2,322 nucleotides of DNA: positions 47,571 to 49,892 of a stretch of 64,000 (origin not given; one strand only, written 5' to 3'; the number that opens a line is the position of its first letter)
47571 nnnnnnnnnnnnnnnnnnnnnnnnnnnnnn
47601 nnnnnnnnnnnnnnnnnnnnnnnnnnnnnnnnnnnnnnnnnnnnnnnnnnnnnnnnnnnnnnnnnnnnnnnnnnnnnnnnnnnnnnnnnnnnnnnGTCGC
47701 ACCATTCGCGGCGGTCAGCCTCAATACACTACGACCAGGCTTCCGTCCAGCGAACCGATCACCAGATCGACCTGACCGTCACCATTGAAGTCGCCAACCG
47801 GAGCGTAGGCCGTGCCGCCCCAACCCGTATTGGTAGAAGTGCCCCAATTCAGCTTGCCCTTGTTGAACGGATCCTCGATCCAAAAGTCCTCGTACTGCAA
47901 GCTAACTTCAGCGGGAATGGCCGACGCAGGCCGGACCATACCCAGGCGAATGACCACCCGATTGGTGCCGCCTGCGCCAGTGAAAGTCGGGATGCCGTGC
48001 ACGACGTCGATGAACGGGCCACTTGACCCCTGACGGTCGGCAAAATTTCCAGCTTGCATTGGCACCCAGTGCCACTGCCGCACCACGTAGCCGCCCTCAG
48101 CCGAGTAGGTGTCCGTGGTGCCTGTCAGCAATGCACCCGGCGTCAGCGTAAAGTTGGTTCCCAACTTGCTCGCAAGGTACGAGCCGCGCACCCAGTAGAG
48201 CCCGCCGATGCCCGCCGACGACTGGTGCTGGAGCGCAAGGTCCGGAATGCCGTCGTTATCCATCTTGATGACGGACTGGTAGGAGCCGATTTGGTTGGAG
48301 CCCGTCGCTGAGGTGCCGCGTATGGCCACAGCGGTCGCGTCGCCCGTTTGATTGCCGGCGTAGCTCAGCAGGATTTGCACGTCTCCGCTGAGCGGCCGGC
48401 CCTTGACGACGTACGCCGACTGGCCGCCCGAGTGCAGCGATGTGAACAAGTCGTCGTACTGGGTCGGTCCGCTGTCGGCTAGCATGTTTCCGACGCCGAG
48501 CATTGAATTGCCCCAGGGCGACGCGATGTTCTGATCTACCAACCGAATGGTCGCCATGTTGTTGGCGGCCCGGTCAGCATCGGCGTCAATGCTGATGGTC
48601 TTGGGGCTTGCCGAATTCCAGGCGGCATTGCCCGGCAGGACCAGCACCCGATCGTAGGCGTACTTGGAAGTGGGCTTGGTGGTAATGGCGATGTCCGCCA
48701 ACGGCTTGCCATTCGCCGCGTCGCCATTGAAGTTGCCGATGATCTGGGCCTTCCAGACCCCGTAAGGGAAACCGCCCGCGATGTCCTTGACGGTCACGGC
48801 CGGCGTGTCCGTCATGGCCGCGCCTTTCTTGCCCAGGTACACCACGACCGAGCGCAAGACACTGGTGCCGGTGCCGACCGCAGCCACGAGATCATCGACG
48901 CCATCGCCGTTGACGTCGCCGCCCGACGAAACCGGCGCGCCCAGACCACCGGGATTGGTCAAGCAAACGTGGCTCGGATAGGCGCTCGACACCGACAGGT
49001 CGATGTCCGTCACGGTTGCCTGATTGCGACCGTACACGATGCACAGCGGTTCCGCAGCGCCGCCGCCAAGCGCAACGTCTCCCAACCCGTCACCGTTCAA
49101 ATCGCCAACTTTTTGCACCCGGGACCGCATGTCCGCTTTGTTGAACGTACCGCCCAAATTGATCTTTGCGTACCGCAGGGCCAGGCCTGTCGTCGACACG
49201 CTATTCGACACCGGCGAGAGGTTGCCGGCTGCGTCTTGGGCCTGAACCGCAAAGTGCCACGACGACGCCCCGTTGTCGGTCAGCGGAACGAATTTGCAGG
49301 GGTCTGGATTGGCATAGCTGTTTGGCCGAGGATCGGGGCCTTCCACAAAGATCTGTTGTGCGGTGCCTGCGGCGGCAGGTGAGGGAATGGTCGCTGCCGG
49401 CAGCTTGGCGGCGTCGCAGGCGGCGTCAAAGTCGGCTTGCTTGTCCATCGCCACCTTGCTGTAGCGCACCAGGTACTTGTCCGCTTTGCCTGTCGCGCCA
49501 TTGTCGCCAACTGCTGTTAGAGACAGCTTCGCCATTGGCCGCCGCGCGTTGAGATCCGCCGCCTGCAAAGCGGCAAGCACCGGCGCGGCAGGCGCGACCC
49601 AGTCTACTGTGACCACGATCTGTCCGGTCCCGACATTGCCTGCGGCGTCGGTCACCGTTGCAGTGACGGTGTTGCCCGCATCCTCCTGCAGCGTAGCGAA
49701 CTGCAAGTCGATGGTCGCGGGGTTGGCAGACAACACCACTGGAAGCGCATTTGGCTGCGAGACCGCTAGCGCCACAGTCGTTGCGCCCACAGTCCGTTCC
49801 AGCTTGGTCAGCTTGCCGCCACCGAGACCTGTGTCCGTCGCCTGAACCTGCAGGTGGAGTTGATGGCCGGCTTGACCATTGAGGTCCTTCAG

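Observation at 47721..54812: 2364-aa Ig-like/FG-GAP lipoprotein embedded between the RRE protein and the maturase genes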

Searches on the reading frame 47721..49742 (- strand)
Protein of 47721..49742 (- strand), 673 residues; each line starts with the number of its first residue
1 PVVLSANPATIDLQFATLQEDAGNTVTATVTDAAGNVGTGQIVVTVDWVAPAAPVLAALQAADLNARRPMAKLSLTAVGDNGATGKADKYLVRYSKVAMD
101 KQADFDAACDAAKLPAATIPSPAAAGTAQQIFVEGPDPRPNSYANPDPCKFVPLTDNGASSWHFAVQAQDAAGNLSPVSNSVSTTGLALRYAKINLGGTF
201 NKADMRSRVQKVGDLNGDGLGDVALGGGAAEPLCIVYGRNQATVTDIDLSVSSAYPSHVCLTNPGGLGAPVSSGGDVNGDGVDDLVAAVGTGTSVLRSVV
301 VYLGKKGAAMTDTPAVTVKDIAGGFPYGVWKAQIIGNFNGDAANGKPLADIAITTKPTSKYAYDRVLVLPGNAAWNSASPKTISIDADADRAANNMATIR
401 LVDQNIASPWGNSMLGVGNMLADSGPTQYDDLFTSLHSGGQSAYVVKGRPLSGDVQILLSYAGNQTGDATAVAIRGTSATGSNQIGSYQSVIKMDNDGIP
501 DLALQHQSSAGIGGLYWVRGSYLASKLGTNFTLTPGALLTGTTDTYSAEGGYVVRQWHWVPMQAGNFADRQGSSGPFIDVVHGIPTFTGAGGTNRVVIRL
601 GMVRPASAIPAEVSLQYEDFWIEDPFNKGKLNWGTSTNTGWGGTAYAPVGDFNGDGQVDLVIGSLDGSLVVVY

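Call 35: find_homologous_proteins(query=window:47721-49742:-, max_evalue=0.00001)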
Query window:47721-49742:- (673 aa): 36 proteins with E <= 0.00001 among 8000 candidates.
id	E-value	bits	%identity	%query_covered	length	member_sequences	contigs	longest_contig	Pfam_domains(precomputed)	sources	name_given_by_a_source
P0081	5.3e-160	552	47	94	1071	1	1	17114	PF01839.30,PF00526.24,PF13517.13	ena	-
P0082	1.7e-96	342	38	86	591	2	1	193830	PF01839.30,PF13517.13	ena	-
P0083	1.8e-69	253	33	95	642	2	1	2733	PF01839.30,PF13517.13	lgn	-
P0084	2.9e-68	249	34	100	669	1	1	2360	PF01839.30,PF13517.13,PF19077.7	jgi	jgi:hypothetical protein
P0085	5.3e-38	149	33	73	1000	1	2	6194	PF13517.13,PF19077.7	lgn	-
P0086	4.2e-12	64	34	19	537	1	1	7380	PF01839.30,PF07589.17,PF13517.13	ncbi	-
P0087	5.9e-11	60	28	37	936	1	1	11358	PF01839.30,PF08548.18,PF13517.13,PF05345.19,PF00353.26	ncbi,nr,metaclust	ncbi:hypothetical protein IP88_07305 [alpha proteobacterium AAP81b]|nr:hypothetical protein IP88_073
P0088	6.9e-11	59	35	16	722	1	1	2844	PF01839.30,PF14312.13,PF13517.13,PF00353.26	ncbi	-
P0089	1.2e-10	59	40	12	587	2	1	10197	PF01839.30,PF00353.26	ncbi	ncbi:MAG: hypothetical protein E6Q62_04535, partial [Nitrosomonas sp.]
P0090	2.6e-10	58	37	13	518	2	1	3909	PF01839.30,PF07589.17,PF13517.13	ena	-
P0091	4.4e-10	57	26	26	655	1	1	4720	PF01839.30,PF13517.13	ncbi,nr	ncbi:MAG: hypothetical protein F6K65_21870, partial [Moorea sp. SIO3C2]|nr:hypothetical protein [Moo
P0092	4.9e-10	57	40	13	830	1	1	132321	PF01839.30,PF13517.13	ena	-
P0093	1.0e-9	56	27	47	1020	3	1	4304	PF01839.30,PF14312.13,PF13517.13,PF00353.26,PF19077.7,PF21955.1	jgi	jgi:hypothetical protein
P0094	1.7e-9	55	39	11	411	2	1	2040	PF01839.30,PF13517.13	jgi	jgi:hypothetical protein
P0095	1.9e-9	55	33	14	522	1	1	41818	PF01839.30,PF13517.13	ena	-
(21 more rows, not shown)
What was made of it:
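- Tried and rejected: The word-indexed search with the C-terminus missed the full-length orthologues and returned mostly generic FG-GAP proteins (call 35).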

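Call 36: find_encoding_contigs(protein=P0082, flank=8000, max_places=2)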
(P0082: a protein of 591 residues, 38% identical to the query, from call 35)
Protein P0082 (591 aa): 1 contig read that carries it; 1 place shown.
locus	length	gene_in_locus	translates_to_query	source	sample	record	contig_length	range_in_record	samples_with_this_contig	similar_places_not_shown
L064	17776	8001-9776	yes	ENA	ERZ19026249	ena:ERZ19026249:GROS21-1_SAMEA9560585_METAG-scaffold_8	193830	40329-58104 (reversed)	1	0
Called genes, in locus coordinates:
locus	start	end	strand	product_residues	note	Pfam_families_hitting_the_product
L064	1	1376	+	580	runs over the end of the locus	PF02163:Peptidase_M50, PF00595:PDZ (faint), PF13180:PDZ_2 (weak), PF17820:PDZ_6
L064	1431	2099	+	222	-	PF00814:TsaD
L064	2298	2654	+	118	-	PF05402:PqqD (weak)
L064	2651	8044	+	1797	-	-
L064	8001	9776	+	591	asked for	PF13517:FG-GAP_3 (faint), PF01839:FG-GAP (faint)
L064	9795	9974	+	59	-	-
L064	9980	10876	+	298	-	PF27840:ScmC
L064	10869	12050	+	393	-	PF04055:Radical_SAM, PF13186:SPASM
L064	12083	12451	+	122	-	-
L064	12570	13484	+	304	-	PF13428:TPR_14 (faint), PF07719:TPR_2 (faint), PF13525:YfiO (faint), PF13174:TPR_6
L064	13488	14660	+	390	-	PF01476:LysM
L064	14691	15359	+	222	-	PF16697:Yop-YscD_cpl, PF00498:FHA, PF11559:ADIP (weak)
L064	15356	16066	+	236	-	-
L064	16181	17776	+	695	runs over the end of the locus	PF13089:PP_kinase_N, PF02503:PP_kinase, PF17941:PP_kinase_C_1, PF13091:PLDc_2 (faint), PF13090:PP_kinase_C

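Call 37: find_encoding_contigs(protein=P0081, flank=8000, max_places=2)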
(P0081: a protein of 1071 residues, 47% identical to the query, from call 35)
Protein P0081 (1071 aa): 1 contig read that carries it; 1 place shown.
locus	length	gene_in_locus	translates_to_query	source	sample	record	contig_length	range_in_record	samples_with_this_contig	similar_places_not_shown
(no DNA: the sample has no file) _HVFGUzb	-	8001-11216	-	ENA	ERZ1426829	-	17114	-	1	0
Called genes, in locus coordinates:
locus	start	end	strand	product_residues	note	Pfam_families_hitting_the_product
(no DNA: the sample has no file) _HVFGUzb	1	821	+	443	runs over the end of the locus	-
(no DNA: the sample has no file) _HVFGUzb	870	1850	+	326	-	-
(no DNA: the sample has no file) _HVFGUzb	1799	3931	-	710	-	PF02310:B12-binding, PF04055:Radical_SAM, PF01135:PCMT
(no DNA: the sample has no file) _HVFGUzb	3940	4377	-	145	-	-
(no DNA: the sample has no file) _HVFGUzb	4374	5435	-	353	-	PF04055:Radical_SAM, PF13353:Fer4_12 (weak)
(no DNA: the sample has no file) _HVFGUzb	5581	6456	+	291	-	-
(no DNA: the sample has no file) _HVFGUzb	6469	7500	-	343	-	PF00561:Abhydrolase_1, PF12146:Hydrolase_4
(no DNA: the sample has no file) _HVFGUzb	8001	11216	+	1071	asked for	PF00526:Dicty_CTDC, PF13517:FG-GAP_3 (faint), PF01839:FG-GAP (faint)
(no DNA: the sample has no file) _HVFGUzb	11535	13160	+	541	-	-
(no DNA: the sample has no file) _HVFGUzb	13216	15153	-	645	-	PF04185:Phosphoesterase, PF05506:PLipase_C_C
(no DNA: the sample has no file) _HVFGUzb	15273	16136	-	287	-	?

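Call 50: predict_structure(alignment_id=A2)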
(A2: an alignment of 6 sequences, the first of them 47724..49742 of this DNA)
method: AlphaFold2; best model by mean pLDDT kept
length: 673 residues; sequences in the alignment: 6
mean_pLDDT: 72.4   pTM: 0.73
mean pLDDT of the five models: 72.4, 68.7, 67.5, 67.4, 64.9
residues with pLDDT >= 90: 120; 70-90: 277; 50-70: 177; < 50: 99
segments of 3 or more residues with pLDDT < 50: 1-25, 142-144, 292-296, 323-329, 480-483, 509-512, 571-577, 585-593, 603-616, 628-644
pLDDT, mean of each block of 10 residues (from residue 1): 34 40 50 64 55 89 82 83 71 91 91 84 85 76 61 67 92 87 85 73 64 88 77 84 80 74 66 80 83 60 90 88 49 86 90 76 83 92 90 93 68 82 73 77 86 91 84 73 59 69 66 67 85 63 61 61 68 51 48 57 44 47 56 39 60 84 74 83
secondary structure, 60 per line:
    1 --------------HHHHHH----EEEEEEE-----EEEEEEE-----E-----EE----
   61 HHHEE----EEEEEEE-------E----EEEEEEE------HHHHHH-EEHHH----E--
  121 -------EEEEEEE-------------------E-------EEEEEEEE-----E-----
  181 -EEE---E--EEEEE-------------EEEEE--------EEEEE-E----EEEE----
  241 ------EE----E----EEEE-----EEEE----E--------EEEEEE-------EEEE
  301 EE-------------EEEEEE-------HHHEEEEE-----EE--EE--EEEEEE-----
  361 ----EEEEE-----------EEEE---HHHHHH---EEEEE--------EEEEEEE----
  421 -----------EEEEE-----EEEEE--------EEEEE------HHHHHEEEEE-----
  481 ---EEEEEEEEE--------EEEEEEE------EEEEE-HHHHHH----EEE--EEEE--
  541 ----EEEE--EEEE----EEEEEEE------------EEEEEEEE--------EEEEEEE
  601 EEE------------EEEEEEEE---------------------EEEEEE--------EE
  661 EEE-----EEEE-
elements in order (helices of 4 or more, strands of 3 or more residues): H15-20 E25-31 E37-43 E70-76 E89-95 H102-107 E128-134 E162-169 E182-184 E191-195 E209-213 E222-226 E233-236 E258-261 E267-270 E284-289 E297-302 E316-321 E332-336 E350-355 E365-369 E381-384 H388-393 E397-401 E410-416 E432-436 E442-446 E455-459 H466-470 E471-475 E484-492 E501-507 E514-518 H520-525 E530-532 E535-538 E545-548 E551-554 E559-565 E578-585 E594-603 E616-623 E645-650 E659-663 E669-672
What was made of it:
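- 47724..49742 (-): C-terminal FnIII-like domain plus 7-bladed FG-GAP, integrin-alpha-like beta-propeller (aa 1691-2363). The AF2 model has pLDDT 72.4 and pTM 0.73 (call 50).
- On FG-GAP / integrin-alpha-type beta-propeller: AF2 model pLDDT 72.4 (call 50).
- The propeller model is of medium confidence and was built from 6 sequences (call 50).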

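Call 52: find_related_loci(query=A2, collection=metagenome_contigs, flank=6000)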
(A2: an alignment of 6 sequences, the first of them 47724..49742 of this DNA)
Query A2 (673 aa) in metagenome_contigs; peptide patterns used: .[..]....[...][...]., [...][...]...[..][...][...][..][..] (x = any residue, [..] = any of these).
600 stretches matched a pattern (row limit reached: there are more); 37 encode a relative of the query (tblastn E <= 1e-3); 37 distinct loci.
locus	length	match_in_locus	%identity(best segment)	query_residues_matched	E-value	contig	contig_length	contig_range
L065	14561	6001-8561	42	209-295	2e-8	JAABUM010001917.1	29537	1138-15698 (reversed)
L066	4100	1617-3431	22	1-663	1e-7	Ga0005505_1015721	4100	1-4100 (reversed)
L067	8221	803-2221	37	159-288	2e-7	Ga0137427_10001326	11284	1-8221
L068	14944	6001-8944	26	198-664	3e-7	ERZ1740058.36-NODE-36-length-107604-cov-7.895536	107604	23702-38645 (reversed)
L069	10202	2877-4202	37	209-341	7e-7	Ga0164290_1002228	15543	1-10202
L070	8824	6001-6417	30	167-289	7e-7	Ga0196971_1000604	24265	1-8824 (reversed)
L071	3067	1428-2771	34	181-310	9e-7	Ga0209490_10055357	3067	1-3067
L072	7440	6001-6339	37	207-302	1e-6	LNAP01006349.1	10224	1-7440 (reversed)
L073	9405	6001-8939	31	202-370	1e-6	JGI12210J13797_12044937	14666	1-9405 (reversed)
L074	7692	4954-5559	26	202-440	1e-6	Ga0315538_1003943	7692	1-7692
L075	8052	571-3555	39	197-286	3e-6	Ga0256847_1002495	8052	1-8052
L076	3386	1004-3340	41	209-342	2e-6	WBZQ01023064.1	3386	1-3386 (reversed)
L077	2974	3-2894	38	203-377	3e-6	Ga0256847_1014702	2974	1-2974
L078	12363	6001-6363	30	212-341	4e-6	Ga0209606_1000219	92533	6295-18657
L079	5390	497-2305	33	200-341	6e-6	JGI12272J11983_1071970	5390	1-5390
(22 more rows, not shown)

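Call 54: fold_search(model_id=the predicted structure, library=pdb)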
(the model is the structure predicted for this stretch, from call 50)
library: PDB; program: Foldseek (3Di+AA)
matches with E <= 10: 864; with E <= 0.001: 24
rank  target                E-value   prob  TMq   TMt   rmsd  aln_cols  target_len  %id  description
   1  3fcu_C                2.4e-06  1.00  0.36  0.51   9.8       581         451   12  Structure of headpiece of integrin aIIBb3 in open conformation (released 2009-01-20)
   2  8w30_A                2.4e-06  1.00  0.28  0.31  26.5       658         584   12  Crystal structure of alpha-V beta-1 integrin headpiece in complex with TR01225179 (released 2025-01-01)
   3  9dia_A                2.6e-06  1.00  0.38  0.53   8.8       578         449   13  Cryo-EM structure of alpha5beta1 integrin in complex with NeoNectin candidate 2 (released 2025-06-18)
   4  9ef2_A                3.1e-06  1.00  0.28  0.40  15.0       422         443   14  Cryo-EM structure of alpha5beta1 integrin in complex with NeoNectin candidate 2, open conformation (released 2025-06-18)
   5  9ckv_A                3.4e-06  1.00  0.29  0.41  19.3       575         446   12  Cryo-EM structure of alpha5beta1 integrin in complex with NeoNectin (released 2024-07-17)
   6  6djp_A                3.6e-06  1.00  0.28  0.31  25.4       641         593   13  Integrin alpha-v beta-8 in complex with the Fabs 8B8 and 68 (released 2018-07-25)
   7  4wk0_A                4.3e-06  1.00  0.29  0.41  11.1       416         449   15  Metal Ion and Ligand Binding of Integrin (released 2014-12-03)
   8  4wjk_A                4.5e-06  1.00  0.29  0.41  16.8       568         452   13  Metal Ion and Ligand Binding of Integrin (released 2014-12-03)
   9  4wk2_A                4.7e-06  1.00  0.29  0.42  11.3       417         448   14  Metal Ion and Ligand Binding of Integrin (released 2014-12-03)
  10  4wk4_A                5.3e-06  1.00  0.37  0.52  10.1       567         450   12  Metal Ion and Ligand Binding of Integrin (released 2014-12-03)
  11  9dao_A                5.3e-06  1.00  0.36  0.50   9.2       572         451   12  AlphaIIbbeta3 in fully-extended conformation in complex with R6H8 Fab (released 2025-04-09)
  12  9p96_A                8.9e-06  1.00  0.28  0.32  27.9       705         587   10  CryoEM structure of the apo integrin alpha4beta7 (released 2025-09-24)
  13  9e8c_C                9.9e-06  1.00  0.37  0.40   8.9       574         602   12  Integrin aIIbb3 dimer conformation from human platelet membrane crude preparation (released 2025-10-15)
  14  9b9k_A                1.6e-05  1.00  0.37  0.44   9.9       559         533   12  Integrin alpha-5 beta-1 in complex with MINT1526A Fab (released 2025-02-05)
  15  3v4p_C                1.8e-05  1.00  0.28  0.33  26.0       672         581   10  crystal structure of a4b7 headpiece complexed with Fab ACT-1 (released 2012-01-11)
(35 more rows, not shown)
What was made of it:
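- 47724..49742 (-): The top Foldseek PDB hits are integrin alphaIIb/alpha5/alphaV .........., E about 2e-6, prob 1.0, plus FnIII domains (call 54).
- On FG-GAP / integrin-alpha-type beta-propeller: The 18 best Foldseek PDB hits are integrin alpha chains, E 2e-6 to 3e-5, target-normalised TM about 0.3-0.5 (call 54).
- The model matches integrin-alpha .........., which are peptide-ligand-binding modules (calls 50, 54).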
